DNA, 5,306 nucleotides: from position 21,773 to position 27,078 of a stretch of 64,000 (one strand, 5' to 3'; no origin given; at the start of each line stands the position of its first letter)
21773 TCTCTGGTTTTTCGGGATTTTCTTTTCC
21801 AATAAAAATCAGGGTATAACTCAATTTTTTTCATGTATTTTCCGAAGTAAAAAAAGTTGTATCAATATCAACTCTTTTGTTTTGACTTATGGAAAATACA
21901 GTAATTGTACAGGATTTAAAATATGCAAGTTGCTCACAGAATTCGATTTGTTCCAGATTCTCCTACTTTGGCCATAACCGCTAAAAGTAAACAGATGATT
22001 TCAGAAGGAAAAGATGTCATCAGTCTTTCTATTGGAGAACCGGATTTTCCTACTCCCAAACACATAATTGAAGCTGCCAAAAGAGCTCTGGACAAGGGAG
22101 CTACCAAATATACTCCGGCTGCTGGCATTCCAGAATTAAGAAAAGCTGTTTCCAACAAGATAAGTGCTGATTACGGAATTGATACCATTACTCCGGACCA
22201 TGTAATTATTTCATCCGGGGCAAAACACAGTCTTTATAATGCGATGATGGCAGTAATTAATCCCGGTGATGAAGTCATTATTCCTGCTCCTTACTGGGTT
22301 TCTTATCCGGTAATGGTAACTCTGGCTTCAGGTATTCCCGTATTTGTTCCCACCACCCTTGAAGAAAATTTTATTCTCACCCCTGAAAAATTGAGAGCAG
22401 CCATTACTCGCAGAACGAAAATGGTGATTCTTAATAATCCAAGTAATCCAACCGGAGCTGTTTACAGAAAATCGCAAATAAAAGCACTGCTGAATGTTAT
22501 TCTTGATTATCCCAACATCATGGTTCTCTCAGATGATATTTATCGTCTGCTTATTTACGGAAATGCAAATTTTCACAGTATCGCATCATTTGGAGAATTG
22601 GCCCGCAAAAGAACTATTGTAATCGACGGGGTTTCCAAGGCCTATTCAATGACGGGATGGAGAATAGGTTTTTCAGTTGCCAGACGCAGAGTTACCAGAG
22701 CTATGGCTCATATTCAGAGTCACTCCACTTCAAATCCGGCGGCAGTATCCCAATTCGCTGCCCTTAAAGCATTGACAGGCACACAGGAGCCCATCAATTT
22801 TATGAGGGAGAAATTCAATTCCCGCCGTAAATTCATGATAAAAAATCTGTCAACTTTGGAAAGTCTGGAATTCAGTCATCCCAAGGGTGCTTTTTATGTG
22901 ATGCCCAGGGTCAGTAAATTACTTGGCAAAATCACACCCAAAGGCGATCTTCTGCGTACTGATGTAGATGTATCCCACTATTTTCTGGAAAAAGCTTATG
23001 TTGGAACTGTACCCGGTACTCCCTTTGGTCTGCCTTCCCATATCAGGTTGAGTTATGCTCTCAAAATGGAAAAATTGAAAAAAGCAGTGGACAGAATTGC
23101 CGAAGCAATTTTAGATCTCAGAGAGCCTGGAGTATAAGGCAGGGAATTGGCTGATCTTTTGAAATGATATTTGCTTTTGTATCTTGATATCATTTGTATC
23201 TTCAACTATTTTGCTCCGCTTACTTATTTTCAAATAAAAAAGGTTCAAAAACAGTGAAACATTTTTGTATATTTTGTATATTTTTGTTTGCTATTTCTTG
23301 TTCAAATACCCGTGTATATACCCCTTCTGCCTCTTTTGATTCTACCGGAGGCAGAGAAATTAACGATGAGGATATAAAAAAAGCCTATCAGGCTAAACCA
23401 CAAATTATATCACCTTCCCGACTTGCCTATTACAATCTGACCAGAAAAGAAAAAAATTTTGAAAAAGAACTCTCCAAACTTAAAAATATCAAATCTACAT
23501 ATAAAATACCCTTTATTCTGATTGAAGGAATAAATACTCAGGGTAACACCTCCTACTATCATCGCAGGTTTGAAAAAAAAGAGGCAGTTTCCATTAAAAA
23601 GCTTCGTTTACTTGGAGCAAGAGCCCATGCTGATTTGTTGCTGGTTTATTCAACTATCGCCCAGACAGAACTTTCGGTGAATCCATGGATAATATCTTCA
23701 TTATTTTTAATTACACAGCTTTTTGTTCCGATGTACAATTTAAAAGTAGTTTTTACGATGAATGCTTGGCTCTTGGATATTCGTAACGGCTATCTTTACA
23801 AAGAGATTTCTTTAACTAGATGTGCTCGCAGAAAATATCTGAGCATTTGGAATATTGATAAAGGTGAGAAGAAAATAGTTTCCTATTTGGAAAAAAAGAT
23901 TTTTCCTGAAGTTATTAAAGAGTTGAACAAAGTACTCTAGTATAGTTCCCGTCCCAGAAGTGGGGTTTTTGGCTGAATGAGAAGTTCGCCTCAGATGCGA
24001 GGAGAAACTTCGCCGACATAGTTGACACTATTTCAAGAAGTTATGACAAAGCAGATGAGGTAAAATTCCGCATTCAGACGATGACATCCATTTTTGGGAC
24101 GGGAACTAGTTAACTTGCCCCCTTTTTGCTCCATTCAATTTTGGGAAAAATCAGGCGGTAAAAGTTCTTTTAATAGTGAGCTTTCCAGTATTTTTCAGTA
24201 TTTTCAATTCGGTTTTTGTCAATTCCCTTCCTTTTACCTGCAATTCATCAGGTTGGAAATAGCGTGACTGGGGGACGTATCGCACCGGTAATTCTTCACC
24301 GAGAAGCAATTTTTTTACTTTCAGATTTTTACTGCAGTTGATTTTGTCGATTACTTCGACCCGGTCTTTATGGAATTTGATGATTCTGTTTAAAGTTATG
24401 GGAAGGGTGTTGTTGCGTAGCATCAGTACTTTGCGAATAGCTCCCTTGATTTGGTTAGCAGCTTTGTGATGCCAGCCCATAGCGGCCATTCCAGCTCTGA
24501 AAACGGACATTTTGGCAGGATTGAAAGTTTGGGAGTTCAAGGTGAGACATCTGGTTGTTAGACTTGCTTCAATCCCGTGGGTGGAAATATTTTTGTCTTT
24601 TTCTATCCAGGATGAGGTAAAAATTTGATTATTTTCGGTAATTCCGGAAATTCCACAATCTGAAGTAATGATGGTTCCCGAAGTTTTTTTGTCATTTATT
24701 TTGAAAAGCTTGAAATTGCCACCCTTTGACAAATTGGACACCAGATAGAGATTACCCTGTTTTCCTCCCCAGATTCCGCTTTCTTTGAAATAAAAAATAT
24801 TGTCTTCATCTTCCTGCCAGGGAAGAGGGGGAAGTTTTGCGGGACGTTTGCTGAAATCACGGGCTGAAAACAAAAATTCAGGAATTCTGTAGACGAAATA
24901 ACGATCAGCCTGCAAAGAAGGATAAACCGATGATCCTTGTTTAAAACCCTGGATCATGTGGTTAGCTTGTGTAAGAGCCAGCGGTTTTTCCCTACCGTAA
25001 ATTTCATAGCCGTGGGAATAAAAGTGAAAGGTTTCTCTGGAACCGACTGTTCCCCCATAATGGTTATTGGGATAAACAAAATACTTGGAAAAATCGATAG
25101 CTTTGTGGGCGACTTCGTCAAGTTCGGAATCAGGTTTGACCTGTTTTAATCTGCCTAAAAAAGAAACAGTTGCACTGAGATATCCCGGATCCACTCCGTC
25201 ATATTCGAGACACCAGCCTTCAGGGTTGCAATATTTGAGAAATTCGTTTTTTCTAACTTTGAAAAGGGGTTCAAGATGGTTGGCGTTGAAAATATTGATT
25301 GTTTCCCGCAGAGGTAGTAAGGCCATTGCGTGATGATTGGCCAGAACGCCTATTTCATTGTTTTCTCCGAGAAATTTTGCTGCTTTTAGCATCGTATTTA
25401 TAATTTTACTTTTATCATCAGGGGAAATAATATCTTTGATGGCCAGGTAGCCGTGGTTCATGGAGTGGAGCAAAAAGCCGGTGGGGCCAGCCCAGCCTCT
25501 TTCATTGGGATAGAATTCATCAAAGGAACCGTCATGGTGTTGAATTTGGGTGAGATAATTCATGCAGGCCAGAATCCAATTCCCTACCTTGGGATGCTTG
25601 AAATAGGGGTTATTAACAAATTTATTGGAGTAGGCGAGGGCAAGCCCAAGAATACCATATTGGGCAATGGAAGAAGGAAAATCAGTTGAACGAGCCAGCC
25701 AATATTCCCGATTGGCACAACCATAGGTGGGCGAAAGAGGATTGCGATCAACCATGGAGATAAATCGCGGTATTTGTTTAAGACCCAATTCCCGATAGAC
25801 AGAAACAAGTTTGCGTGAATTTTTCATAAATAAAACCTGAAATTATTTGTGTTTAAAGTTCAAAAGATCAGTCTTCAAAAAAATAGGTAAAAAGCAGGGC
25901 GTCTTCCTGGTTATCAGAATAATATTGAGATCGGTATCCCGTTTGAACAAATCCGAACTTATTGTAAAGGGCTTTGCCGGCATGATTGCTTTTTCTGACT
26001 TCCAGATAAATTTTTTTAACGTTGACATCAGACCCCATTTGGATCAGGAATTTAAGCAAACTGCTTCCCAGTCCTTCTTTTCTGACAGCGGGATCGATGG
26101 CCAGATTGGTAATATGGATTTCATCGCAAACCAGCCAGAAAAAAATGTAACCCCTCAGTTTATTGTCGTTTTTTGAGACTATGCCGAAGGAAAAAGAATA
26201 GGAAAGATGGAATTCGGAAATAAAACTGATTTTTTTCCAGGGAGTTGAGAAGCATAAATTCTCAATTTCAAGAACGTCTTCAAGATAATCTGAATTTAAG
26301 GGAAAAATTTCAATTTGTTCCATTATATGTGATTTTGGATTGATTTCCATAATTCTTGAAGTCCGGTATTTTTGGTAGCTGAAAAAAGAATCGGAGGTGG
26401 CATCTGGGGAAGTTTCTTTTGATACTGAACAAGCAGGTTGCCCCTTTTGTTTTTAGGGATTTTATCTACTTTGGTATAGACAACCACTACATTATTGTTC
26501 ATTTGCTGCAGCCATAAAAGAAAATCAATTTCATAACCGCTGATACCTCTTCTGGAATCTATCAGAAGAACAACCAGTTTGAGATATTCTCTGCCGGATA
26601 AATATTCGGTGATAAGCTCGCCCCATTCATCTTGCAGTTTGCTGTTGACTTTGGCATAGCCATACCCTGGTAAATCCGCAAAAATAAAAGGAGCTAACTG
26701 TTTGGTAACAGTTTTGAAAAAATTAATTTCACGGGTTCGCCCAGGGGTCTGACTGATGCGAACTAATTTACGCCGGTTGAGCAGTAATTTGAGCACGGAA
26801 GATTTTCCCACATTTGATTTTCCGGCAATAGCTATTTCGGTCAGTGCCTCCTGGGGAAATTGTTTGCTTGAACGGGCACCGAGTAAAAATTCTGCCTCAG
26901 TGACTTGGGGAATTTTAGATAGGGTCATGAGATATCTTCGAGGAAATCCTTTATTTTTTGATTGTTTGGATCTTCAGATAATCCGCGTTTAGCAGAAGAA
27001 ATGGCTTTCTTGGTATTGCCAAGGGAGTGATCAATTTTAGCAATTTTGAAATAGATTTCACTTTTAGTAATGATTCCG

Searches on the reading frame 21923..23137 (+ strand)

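Call 87: search_protein_families(library=ncbifam, proteins=[window:21923-23137:+], max_evalue=0.00001)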
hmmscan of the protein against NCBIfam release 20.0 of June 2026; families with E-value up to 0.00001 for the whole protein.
window:21923-23137:+ (404 aa): 69 families (the best 25 are shown)
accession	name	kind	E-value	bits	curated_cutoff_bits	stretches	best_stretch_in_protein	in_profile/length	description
NF004769.0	PRK06107.1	equivalog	1.3e-127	426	617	1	3-400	6-402/402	aspartate transaminase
NF041091.1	asp_aminotase_Arch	equivalog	1e-120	403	550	1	5-394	2-373/376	aspartate aminotransferase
NF005817.0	PRK07683.1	equivalog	1.1e-93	314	575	1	22-396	20-381/387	aminotransferase A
NF005816.0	PRK07682.1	equivalog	4e-87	292.4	620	1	26-394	25-381/390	aminotransferase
NF006229.0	PRK08361.1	equivalog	2.4e-86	290.2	624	1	3-396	10-388/391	aspartate aminotransferase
NF005588.0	PRK07309.1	equivalog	5.3e-83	279.1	576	1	23-396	23-386/391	pyridoxal phosphate-dependent aminotransferase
NF041364.1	GntC_guanitoxin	equivalog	8.1e-82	275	415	1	33-393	1-354/356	guanitoxin biosynthesis PLP-dependent (S)-gamma-hydroxy-L-arginine cyclodehydratase GntC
NF004975.0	PRK06348.1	equivalog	1.1e-78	264.9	549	1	18-394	17-381/384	pyridoxal phosphate-dependent aminotransferase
NF004770.0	PRK06108.1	subfamily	9.4e-72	242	422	1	29-396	35-392/396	pyridoxal phosphate-dependent aminotransferase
NF005601.0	PRK07337.1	equivalog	1.9e-70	238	496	1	2-394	7-390/394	pyridoxal phosphate-dependent aminotransferase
NF005744.0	PRK07568.1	subfamily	2.3e-69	234.1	389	1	1-396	1-390/398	pyridoxal phosphate-dependent aminotransferase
NF006756.0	PRK09276.1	subfamily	9.1e-69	232.2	507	1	1-394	2-384/387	LL-diaminopimelate aminotransferase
NF006514.0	PRK08960.1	equivalog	1.2e-68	231.7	554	1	4-396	6-385/388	pyridoxal phosphate-dependent aminotransferase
TIGR03540.1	DapC_direct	equivalog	1.7e-65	221.4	593.25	1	3-394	2-382/383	LL-diaminopimelate aminotransferase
NF006230.0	PRK08363.1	equivalog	1.8e-63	214.7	534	1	18-394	18-390/398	alanine aminotransferase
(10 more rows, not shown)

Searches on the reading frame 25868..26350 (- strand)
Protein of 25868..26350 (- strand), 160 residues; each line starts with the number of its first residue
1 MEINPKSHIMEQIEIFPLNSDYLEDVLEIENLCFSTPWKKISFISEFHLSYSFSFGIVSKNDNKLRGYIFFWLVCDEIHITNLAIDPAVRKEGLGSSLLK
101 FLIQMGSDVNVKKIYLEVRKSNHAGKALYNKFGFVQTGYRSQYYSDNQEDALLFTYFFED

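Call 85: search_protein_families(library=pfam, proteins=[window:25868-26350:-], max_evalue=0.00001)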
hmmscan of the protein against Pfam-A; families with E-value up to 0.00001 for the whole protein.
window:25868-26350:- (160 aa): 3 families
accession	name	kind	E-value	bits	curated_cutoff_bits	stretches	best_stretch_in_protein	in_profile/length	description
PF00583.31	Acetyltransf_1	-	2.1e-16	60.7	20.7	1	24-134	2-116/116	Acetyltransferase (GNAT) family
PF13673.13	Acetyltransf_10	-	3e-11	43.8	23.6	1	57-138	34-111/128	Acetyltransferase (GNAT) domain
PF13508.13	Acetyltransf_7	-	1.5e-10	41.7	27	1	58-135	7-83/84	Acetyltransferase (GNAT) domain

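Call 87: search_protein_families(library=ncbifam, proteins=[window:25868-26350:-], max_evalue=0.00001)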
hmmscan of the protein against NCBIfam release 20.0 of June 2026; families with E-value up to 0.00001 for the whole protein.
window:25868-26350:- (160 aa): 8 families
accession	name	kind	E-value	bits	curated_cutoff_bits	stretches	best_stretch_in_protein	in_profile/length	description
TIGR01575.1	rimI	equivalog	2.1e-34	118.5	86.4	1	23-153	2-131/132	ribosomal protein S18-alanine N-acetyltransferase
NF007025.1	PRK09491.1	equivalog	1.4e-22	80.2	173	1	15-154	3-141/145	ribosomal protein S18-alanine N-acetyltransferase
NF053587.1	SpmdActasePaiA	equivalog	1.5e-10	41.1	250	1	77-152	90-165/172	spermidine/spermine N(1)-acetyltransferase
NF040503.1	resist_ArsN1a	equivalog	2.8e-07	30.4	170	1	84-139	83-138/159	arsinothricin resistance N-acetyltransferase ArsN1 family A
NF049894.1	CG3035_N_ac_Glu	equivalog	3.1e-07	29.9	280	1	81-137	236-292/300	N-acetylglutamate synthase, CG3035 family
TIGR03585.1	PseH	equivalog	2.6e-06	27.6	93.1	1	83-150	80-149/156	UDP-4-amino-4,6-dideoxy-N-acetyl-beta-L-altrosamine N-acetyltransferase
NF007807.0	PRK10514.1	equivalog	3.7e-06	26.9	134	1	73-142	66-129/147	acetyltransferase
NF002959.0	PRK03624.1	equivalog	7.1e-06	25.8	124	1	79-136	74-131/147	GNAT family acetyltransferase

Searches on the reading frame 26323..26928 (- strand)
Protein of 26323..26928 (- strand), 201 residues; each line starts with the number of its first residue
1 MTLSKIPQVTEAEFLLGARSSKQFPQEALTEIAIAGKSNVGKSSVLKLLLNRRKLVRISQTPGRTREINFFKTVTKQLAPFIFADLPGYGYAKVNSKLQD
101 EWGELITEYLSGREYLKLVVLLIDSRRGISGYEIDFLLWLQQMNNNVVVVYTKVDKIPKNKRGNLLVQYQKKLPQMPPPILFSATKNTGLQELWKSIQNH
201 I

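Call 85: search_protein_families(library=pfam, proteins=[window:26323-26928:-], max_evalue=0.00001)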
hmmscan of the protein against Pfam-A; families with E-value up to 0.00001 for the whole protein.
window:26323-26928:- (201 aa): 4 families
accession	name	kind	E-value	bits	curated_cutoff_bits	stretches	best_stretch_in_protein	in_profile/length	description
PF01926.29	MMR_HSR1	-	1.3e-18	67.5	21.9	1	31-153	1-113/113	50S ribosome-binding GTPase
PF02421.24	FeoB_N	-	1.1e-08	35.2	27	1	31-196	2-155/156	Ferrous iron transport protein B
PF00009.33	GTP_EFTU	-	3.1e-06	27.4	26.5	0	112-200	89-185/188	Elongation factor Tu GTP binding domain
PF03193.22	RsgA_GTPase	-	9e-06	26.1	30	0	32-64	109-143/174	RsgA GTPase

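Call 87: search_protein_families(library=ncbifam, proteins=[window:26323-26928:-], max_evalue=0.00001)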
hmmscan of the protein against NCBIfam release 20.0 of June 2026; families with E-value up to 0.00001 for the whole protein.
window:26323-26928:- (201 aa): 13 families
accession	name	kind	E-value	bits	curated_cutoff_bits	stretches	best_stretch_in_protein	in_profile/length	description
TIGR03598.1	GTPase_YsxC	equivalog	9.5e-58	194.9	124.45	1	12-197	1-185/186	ribosome biogenesis GTP-binding protein YihA/YsxC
NF003255.0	PRK04213.1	equivalog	5.9e-17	61.6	164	1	27-178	7-162/204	GTP-binding protein EngB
TIGR03594.1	GTPase_EngA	equivalog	1.1e-16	60.9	306.7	1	26-199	172-344/432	ribosome biogenesis GTPase Der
NF000908.1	PRK00089.1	equivalog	5e-15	55.6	237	1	32-200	6-166/291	GTPase Era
TIGR03918.1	GTP_HydF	equivalog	1.4e-11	43.9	325.55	1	26-199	4-165/392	[FeFe] hydrogenase H-cluster maturation GTPase HydF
TIGR00436.1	era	equivalog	3.5e-11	43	116.25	1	31-200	2-162/270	GTPase Era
TIGR03596.1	GTPase_YlqF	equivalog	2.5e-09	36.9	208.2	0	22-96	111-180/276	ribosome biogenesis GTPase YlqF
NF002828.0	PRK03003.1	equivalog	3.9e-08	32.3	631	1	25-156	36-160/477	ribosome biogenesis GTPase Der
NF007071.0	PRK09518.1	equivalog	7.5e-08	31.3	953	1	20-157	262-392/706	bifunctional cytidylate kinase/GTPase Der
NF003661.0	PRK05291.1-3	equivalog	8.5e-08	31.9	380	1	31-200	218-369/448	tRNA uridine-5-carboxymethylaminomethyl(34) synthesis GTPase MnmE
TIGR00450.1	mnmE_trmE_thdF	equivalog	3.6e-07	29.6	252.6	1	30-159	210-330/446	tRNA uridine-5-carboxymethylaminomethyl(34) synthesis GTPase MnmE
TIGR00231.1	small_GTP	domain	2.1e-06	27.6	42.5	1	31-185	5-150/164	GTP-binding protein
TIGR03597.1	GTPase_YqeH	equivalog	4.2e-06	26.2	297.4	0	31-71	157-201/361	ribosome biogenesis GTPase YqeH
